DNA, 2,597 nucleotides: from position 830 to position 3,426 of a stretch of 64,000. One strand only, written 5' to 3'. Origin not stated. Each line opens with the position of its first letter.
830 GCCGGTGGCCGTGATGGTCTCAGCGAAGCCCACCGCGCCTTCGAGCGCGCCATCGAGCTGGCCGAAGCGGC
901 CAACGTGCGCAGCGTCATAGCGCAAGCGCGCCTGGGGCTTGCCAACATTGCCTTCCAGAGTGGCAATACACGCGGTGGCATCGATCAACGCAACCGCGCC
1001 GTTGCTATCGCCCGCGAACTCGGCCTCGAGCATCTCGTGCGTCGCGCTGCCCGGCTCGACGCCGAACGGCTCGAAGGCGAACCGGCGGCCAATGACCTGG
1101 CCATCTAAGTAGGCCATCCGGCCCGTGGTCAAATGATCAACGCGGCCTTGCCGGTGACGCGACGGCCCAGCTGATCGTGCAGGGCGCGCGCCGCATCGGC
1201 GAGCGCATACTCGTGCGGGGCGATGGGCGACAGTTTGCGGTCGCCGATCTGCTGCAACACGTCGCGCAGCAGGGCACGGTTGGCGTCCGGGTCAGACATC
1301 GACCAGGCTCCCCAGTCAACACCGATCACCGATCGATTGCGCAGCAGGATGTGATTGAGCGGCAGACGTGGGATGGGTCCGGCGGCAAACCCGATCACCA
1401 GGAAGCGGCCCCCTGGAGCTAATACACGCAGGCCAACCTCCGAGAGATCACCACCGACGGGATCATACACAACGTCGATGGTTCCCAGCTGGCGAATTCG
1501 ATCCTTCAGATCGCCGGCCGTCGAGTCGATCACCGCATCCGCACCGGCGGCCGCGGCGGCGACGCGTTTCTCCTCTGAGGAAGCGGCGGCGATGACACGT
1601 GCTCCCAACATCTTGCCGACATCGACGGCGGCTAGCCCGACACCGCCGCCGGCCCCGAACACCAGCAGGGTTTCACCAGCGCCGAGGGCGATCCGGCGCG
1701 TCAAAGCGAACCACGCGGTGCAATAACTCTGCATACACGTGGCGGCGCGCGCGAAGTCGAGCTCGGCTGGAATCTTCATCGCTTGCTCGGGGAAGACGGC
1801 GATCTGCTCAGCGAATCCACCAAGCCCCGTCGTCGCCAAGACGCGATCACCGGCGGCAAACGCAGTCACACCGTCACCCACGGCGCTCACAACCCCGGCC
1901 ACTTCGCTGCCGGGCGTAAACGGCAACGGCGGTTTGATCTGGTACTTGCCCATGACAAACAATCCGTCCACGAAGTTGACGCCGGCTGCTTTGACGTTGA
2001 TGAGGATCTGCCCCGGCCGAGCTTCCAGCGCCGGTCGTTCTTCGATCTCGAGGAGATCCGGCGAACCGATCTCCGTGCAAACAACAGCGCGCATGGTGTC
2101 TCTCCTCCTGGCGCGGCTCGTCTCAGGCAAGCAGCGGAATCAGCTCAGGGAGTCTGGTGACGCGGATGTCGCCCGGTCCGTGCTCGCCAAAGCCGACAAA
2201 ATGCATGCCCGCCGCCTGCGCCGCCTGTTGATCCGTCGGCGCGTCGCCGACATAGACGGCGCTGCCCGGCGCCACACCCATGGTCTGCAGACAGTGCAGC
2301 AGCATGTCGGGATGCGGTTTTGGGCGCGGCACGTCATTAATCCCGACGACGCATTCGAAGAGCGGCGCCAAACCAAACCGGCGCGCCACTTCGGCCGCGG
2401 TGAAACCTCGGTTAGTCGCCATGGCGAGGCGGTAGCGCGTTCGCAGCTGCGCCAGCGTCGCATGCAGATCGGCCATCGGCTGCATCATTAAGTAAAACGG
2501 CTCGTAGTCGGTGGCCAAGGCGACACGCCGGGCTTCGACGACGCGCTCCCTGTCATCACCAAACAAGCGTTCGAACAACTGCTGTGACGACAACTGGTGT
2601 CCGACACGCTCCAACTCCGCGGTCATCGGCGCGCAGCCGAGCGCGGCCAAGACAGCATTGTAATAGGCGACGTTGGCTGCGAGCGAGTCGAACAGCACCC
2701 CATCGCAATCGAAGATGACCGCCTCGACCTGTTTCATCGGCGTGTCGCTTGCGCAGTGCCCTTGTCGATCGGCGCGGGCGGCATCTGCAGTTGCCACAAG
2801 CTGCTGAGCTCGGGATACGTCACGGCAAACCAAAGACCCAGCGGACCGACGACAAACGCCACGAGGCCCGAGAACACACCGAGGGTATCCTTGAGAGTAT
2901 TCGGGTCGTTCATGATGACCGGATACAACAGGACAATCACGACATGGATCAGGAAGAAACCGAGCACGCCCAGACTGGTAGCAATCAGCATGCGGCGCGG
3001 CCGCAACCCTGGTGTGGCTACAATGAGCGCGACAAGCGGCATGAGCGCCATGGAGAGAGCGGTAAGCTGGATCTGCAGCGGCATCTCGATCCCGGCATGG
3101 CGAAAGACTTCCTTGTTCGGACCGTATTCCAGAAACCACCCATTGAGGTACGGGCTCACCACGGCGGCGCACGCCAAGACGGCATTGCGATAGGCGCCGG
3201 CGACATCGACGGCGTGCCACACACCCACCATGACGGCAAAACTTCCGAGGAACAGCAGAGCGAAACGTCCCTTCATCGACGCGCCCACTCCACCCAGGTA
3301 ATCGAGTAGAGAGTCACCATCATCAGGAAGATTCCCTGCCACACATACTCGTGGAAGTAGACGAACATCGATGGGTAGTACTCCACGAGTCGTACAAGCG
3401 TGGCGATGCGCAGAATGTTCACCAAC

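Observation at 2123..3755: Short exosortase-like membrane gene coupled to a second membrane gene and a HAD phosphatase, with no PEP-CTERM substrate in view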

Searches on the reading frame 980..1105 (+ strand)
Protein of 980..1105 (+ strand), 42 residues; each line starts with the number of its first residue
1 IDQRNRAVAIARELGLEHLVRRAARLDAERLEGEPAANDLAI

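Call 48: search_protein_families(library=ncbifam, alignment_id=A4, max_evalue=1)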
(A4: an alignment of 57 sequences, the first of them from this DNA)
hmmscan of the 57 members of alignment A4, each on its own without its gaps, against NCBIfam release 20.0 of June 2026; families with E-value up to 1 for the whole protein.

A. member 1, seq(42 aa): 0 families

B. families by the number of members that match (of 57 scanned): 257 families (the first 25 are shown)
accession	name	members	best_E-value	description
NF007826.0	PRK10535.1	2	6.2e-09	macrolide ABC transporter ATP-binding protein/permease MacB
TIGR02181.1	GRX_bact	1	1.4e-14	glutaredoxin 3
NF001750.0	PRK00476.1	1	2.8e-14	aspartate--tRNA ligase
TIGR00459.1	aspS_bact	1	2e-13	aspartate--tRNA ligase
NF011175.0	PRK14578.1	1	5.2e-13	elongation factor P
TIGR03206.1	benzo_BadH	1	5.7e-13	2-hydroxycyclohexanecarboxyl-CoA dehydrogenase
NF004778.0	PRK06124.1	1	4.7e-12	SDR family oxidoreductase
NF007923.0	PRK10638.1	1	7.9e-12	glutaredoxin 3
NF005559.1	PRK07231.1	1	9.9e-12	glucose 1-dehydrogenase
NF004200.0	PRK05653.1-5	1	1.3e-11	3-oxoacyl-ACP reductase FabG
TIGR00038.1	efp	1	1.4e-11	elongation factor P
TIGR01830.1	3oxo_ACP_reduc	1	1.7e-11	3-oxoacyl-[acyl-carrier-protein] reductase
NF049979.1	AlphHSDSHdhA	1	2.4e-11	7alpha-hydroxysteroid dehydrogenase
NF004197.0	PRK05653.1-1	1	2.6e-11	3-oxoacyl-ACP reductase FabG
NF001810.0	PRK00529.1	1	3.6e-11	elongation factor P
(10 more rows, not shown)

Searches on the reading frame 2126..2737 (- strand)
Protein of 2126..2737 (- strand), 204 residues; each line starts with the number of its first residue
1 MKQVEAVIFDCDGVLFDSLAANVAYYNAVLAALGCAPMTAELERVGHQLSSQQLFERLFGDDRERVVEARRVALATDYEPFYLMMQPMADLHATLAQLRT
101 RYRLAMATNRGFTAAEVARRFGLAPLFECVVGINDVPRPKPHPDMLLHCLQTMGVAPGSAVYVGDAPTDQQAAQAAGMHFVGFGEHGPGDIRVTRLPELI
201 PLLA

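Call 3: search_protein_families(library=ncbifam, proteins=[window:2126-2737:-], max_evalue=1)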
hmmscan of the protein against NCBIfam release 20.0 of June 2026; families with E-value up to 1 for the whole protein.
seq(204 aa): 40 families (the best 25 are shown)
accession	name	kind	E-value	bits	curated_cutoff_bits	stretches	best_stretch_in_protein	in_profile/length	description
TIGR01449.2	PGP_bact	equivalog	8.3e-24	84.3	180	1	7-183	1-184/213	phosphoglycolate phosphatase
NF009695.0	PRK13222.1-2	equivalog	1.7e-23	83.3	225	1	1-183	3-193/226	phosphoglycolate phosphatase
TIGR01454.1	AHBA_synth_RP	hypoth_equivalog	3.7e-22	79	246.65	1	7-182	1-173/205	AHBA synthesis associated protein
TIGR02253.1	CTE7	subfamily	2.2e-20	73.4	169.75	1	6-181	4-192/221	TIGR02253 family HAD-type hydrolase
TIGR02009.1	PGMB-YQAB-SF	subfamily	1.7e-17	64.3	153.35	1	4-181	1-184/186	beta-phosphoglucomutase family hydrolase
NF009697.0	PRK13222.1-4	equivalog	2.4e-15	56.5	327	1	2-183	5-193/232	phosphoglycolate phosphatase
TIGR01509.1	HAD-SF-IA-v3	subfamily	6.5e-15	55.6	29.4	1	85-182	64-153/154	HAD-IA family hydrolase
NF009694.0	PRK13222.1-1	equivalog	7e-15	55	415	1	92-183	117-210/252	phosphoglycolate phosphatase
NF009700.0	PRK13226.1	equivalog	1.7e-14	54.1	342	1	5-181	13-192/229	phosphoglycolate phosphatase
NF008000.0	PRK10725.1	equivalog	2.9e-14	53.6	215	1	101-181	102-183/188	fructose-1-phosphate/6-phosphogluconate phosphatase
NF009804.0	PRK13288.1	equivalog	3.1e-14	53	218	1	3-179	2-177/215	pyrophosphatase PpaX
TIGR01990.1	bPGM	equivalog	1.6e-13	51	189.4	1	5-184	2-187/187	beta-phosphoglucomutase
NF008087.0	PRK10826.1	equivalog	4e-13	49.5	191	1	2-180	5-188/222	hexitol phosphatase HxpB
NF009698.0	PRK13223.1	equivalog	1e-12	47.9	466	1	6-183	15-200/272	phosphoglycolate phosphatase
NF009696.0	PRK13222.1-3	equivalog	8.5e-12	45.2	359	1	3-179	2-182/223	N-acetylmuramic acid 6-phosphate phosphatase MupP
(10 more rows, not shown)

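Call 4: search_protein_families(library=pfam, proteins=[window:2126-2737:-], max_evalue=1)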
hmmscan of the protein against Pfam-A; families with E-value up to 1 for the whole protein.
seq(204 aa): 4 families
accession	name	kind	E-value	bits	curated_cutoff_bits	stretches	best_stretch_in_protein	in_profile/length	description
PF13419.12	HAD_2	-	2.5e-28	99.8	23.8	1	7-182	1-177/178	Haloacid dehalogenase-like hydrolase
PF00702.32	Hydrolase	-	3.4e-24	86.8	26.4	1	5-177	2-191/191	haloacid dehalogenase-like hydrolase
PF13242.12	Hydrolase_like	-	2.7e-08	34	22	1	139-182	3-47/75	HAD-hyrolase-like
PF16365.12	EutK_C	-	0.034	14.6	27.5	1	108-123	11-26/52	Ethanolamine utilization protein EutK C-terminus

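Call 59: search_solved_structures(query=window:2126-2737:-, max_evalue=1e-8)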
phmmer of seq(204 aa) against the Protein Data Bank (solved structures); distinct sequences matched with E-value up to 1e-8: 5.
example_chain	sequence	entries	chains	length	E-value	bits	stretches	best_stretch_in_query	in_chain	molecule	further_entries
4rn3_A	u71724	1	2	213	1e-29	106.9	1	4-203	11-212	HAD superfamily hydrolase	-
4ex6_A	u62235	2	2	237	4.2e-16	62.5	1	6-191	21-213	AlnB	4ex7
2hdo_A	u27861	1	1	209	2.6e-12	50.1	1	5-180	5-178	Phosphoglycolate phosphatase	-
6f2x_A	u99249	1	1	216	2.1e-11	47.1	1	5-184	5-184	Protein Tyrosine Kinase A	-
3nas_A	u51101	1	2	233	9.9e-09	38.4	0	4-188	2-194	beta-phosphoglucomutase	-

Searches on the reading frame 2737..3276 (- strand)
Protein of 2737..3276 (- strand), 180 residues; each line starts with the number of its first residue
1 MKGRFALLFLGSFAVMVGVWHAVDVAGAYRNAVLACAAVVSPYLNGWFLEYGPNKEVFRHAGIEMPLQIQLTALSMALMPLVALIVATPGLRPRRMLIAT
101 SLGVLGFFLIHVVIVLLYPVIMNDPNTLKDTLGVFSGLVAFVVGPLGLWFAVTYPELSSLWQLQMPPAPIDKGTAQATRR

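Call 3: search_protein_families(library=ncbifam, proteins=[window:2737-3276:-], max_evalue=1)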
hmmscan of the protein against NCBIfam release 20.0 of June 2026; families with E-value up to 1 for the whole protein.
seq(180 aa): 0 families

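Call 4: search_protein_families(library=pfam, proteins=[window:2737-3276:-], max_evalue=1)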
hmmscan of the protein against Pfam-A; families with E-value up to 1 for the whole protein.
seq(180 aa): 0 families

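Call 22: search_protein_families(library=ncbifam, alignment_id=A2, max_evalue=10)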
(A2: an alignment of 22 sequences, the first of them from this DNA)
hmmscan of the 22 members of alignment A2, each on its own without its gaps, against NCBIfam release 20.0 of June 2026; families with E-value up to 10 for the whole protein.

A. member 1, seq(180 aa): 0 families

B. families by the number of members that match (of 22 scanned): 19 families
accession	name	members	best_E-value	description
NF041730.1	XrtH_assoc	4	5e-09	exosortase H-associated membrane protein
TIGR04489.1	exosort_XrtO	2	0.0084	exosortase O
NF033505.2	paceosortase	2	0.0086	pacearchaeosortase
NF038396.1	NF038396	2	0.79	NF038396 family protein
NF006303.0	PRK08489.1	1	0.088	NAD(P)H-quinone oxidoreductase subunit 3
NF045849.1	ICE_MMCAP2_0565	1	0.15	Mbov_0395 family pilin-like conjugal transfer protein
NF002914.1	PRK03525.1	1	0.19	L-carnitine CoA-transferase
NF006216.0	PRK08343.1-2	1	0.41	preprotein translocase subunit SecD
NF006912.0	PRK09400.2-3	1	0.82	preprotein translocase subunit SecE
NF047706.1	LIC12611_phage_tail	1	0.89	LIC12611 family phage tail protein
NF040970.1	memb_ExtQ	1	0.98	selenite/tellurite reduction operon b-type cytochrome membrane protein ExtQ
NF033490.1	small_SPW0924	1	1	SPW_0924 family protein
NF004729.0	PRK06073.1-5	1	1.2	NADH dehydrogenase subunit A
TIGR01732.1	tiny_TM_bacill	1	1.3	YjcZ family sporulation protein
NF006215.0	PRK08343.1-1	1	1.6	preprotein translocase subunit SecD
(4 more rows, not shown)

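Call 29: find_homologous_proteins(query=window:2737-3276:-)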
Query seq(180 aa) (180 aa): 106 proteins with E <= 0.001 among 711 candidates.
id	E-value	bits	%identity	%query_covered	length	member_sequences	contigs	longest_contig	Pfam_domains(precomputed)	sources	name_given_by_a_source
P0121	2.0e-112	391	100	100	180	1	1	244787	-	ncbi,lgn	-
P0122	8.9e-53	197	59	93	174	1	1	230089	-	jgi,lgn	jgi:hypothetical protein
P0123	5.7e-52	194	58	93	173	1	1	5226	-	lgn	-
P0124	6.6e-52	194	60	91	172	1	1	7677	-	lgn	-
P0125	3.2e-51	192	56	92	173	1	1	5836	-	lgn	-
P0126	5.1e-51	191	59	91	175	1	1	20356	-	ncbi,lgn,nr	ncbi:MAG: hypothetical protein HY270_07045 [Deltaproteobacteria bacterium]|nr:hypothetical protein [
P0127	7.4e-51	190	59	91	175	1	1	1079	-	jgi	jgi:hypothetical protein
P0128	9.1e-51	190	58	93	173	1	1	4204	-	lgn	-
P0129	1.1e-50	190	56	93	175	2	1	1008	-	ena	-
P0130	1.2e-50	190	56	96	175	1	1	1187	-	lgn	-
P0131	3.2e-50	188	55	96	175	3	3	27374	-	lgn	-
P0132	3.3e-50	188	55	94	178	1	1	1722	-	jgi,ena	-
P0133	3.9e-50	188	54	99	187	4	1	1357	-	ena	-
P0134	4.5e-50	188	56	92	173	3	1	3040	-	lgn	-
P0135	5.8e-50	187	57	91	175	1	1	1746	-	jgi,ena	-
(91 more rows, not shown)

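Call 38: predict_structure(alignment_id=A3)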
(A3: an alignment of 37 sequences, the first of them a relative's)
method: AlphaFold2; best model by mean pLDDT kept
length: 180 residues; sequences in the alignment: 37
mean_pLDDT: 92.7   pTM: 0.83
mean pLDDT of the five models: 92.7, 92.0, 91.4, 91.1, 90.9
residues with pLDDT >= 90: 140; 70-90: 38; 50-70: 2; < 50: 0
segments of 3 or more residues with pLDDT < 50: none
pLDDT, mean of each block of 10 residues (from residue 1): 91 97 96 98 98 95 95 93 96 97 97 96 92 88 93 93 83 73
secondary structure, 60 per line:
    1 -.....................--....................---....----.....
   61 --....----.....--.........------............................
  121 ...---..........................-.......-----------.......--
elements in order: H2-22 H25-44 E48-51 E56-60 E63-66 H71-75 H78-86 H93-123 H127-152 H154-160 H172-178

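Call 51: find_homologous_proteins(query=A2, max_evalue=0.001)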
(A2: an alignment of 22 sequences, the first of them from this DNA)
Query A2 (22 sequences) (180 aa, profile of the alignment): 182 proteins with E <= 0.001 among 8000 candidates; the best 120 are listed.
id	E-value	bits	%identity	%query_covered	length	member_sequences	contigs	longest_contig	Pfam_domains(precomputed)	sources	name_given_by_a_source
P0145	4.7e-66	240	54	96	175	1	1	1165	-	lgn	-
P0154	3.8e-65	237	53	96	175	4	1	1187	-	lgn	-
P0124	4.6e-64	233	60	91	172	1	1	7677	-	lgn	-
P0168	5.5e-64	233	54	93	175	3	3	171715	-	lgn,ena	-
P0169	1.1e-63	232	53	96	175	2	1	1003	-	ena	-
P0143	2.1e-63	231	59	91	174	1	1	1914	-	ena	-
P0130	5.8e-63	230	56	96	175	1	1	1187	-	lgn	-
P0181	6.0e-63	230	53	96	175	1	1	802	-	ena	-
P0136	7.3e-63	230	59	96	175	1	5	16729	-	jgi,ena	-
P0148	1.5e-62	229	56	91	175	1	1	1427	-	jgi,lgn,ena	-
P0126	1.5e-62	229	59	91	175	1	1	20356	-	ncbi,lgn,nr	ncbi:MAG: hypothetical protein HY270_07045 [Deltaproteobacteria bacterium]|nr:hypothetical protein [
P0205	6.0e-62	227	51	91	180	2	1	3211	-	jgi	jgi:hypothetical protein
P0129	6.3e-62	227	56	93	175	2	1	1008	-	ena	-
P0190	1.6e-61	225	53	91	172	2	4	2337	-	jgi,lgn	-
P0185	1.6e-61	225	53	91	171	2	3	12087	-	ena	-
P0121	8.4e-59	216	100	100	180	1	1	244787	-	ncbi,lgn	-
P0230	5.9e-52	194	28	79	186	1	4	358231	-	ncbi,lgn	ncbi:MAG: hypothetical protein AB7V27_00905 [Candidatus Binatia bacterium]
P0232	2.1e-49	186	29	81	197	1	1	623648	PF28117.1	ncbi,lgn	-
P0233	2.1e-49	186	30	83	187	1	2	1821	PF28117.1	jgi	jgi:hypothetical protein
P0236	2.1e-48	182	25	81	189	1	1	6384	PF28117.1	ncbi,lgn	-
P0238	5.1e-48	181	28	81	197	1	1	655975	PF28117.1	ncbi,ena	-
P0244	5.8e-47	178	27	45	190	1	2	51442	PF28117.1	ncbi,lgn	-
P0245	7.8e-47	177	25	73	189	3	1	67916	PF28117.1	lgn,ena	-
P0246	9.1e-47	177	25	81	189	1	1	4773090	PF28117.1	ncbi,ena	-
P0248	1.3e-46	177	25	81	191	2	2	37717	PF28117.1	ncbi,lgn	-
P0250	1.9e-46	176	25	81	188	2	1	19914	PF28117.1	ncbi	-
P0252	3.4e-46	175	28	40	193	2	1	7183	PF28117.1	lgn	-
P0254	9.2e-46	174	25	84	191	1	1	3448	PF28117.1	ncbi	-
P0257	3.6e-45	172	27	83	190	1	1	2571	PF28117.1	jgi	jgi:hypothetical protein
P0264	3.9e-44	169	25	86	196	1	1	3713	PF28117.1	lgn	-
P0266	4.7e-44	168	25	48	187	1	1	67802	PF28117.1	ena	-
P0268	5.9e-44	168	26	81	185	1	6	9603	PF28117.1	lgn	-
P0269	7.6e-44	168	27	83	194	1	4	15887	PF28117.1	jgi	jgi:hypothetical protein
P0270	8.1e-44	168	29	83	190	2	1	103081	PF28117.1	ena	-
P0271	1.2e-43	167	30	83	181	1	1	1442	PF28117.1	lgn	-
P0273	1.8e-43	166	28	41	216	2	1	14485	PF28117.1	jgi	-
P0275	2.0e-43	166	28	84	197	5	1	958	PF28117.1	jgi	-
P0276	2.1e-43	166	29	41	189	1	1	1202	PF28117.1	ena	-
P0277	2.2e-43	166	28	87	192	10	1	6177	PF28117.1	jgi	jgi:hypothetical protein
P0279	2.4e-43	166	26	93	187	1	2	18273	PF28117.1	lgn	-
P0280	2.6e-43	166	27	83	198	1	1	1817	PF28117.1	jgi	jgi:hypothetical protein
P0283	3.7e-43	165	27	83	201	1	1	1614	PF28117.1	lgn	-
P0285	5.1e-43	165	26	83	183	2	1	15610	PF28117.1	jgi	-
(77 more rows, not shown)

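Call 52: search_protein_families(library=pfam, proteins=[P0246, P0232, P0230, P0121], max_evalue=1)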
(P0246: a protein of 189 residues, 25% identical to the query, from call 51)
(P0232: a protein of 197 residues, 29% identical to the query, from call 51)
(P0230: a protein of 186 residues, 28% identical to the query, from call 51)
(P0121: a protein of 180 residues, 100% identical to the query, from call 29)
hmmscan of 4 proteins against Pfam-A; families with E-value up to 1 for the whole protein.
P0246 (189 aa): 1 family
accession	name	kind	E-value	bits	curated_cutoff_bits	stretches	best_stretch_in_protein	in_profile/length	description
PF10999.13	DUF2839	-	0.17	12.7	22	1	72-133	2-64/67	Protein of unknown function (DUF2839)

P0232 (197 aa): 0 families

P0230 (186 aa): 0 families

P0121 (180 aa): 0 families

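Call 53: find_encoding_contigs(protein=P0246, flank=10000, max_places=2)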
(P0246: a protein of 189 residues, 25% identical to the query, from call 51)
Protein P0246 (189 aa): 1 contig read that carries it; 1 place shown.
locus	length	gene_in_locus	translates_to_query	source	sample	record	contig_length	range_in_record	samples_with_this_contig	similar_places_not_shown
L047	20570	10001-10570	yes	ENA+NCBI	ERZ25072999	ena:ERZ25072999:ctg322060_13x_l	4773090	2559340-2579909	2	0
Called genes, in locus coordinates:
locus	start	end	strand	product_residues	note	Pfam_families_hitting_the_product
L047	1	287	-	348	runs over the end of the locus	PF00154:RecA_N, PF06745:ATPase (weak), PF08423:Rad51, PF27531:MT3502_N, PF21096:RecA_C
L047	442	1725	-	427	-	PF00994:MoCF_biosynth, PF18146:CinA_KH (weak), PF02464:CinA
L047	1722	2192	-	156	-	PF04608:PgpA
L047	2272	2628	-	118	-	-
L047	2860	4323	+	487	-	PF03972:MmgE_PrpD_N, PF19305:MmgE_PrpD_C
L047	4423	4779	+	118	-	PF13511:DUF4124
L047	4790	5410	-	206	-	PF00106:adh_short, PF08659:KR, PF13561:adh_short_C2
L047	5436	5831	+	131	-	-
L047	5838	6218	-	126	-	-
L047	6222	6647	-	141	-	PF03918:CcmH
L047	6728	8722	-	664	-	PF01578:Cytochrom_C_asm, PF16327:CcmF_C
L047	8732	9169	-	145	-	PF03100:CcmE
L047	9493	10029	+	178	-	PF09721:Exosortase_EpsH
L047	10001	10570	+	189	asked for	PF28117:XrtH_assoc (weak)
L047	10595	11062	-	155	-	-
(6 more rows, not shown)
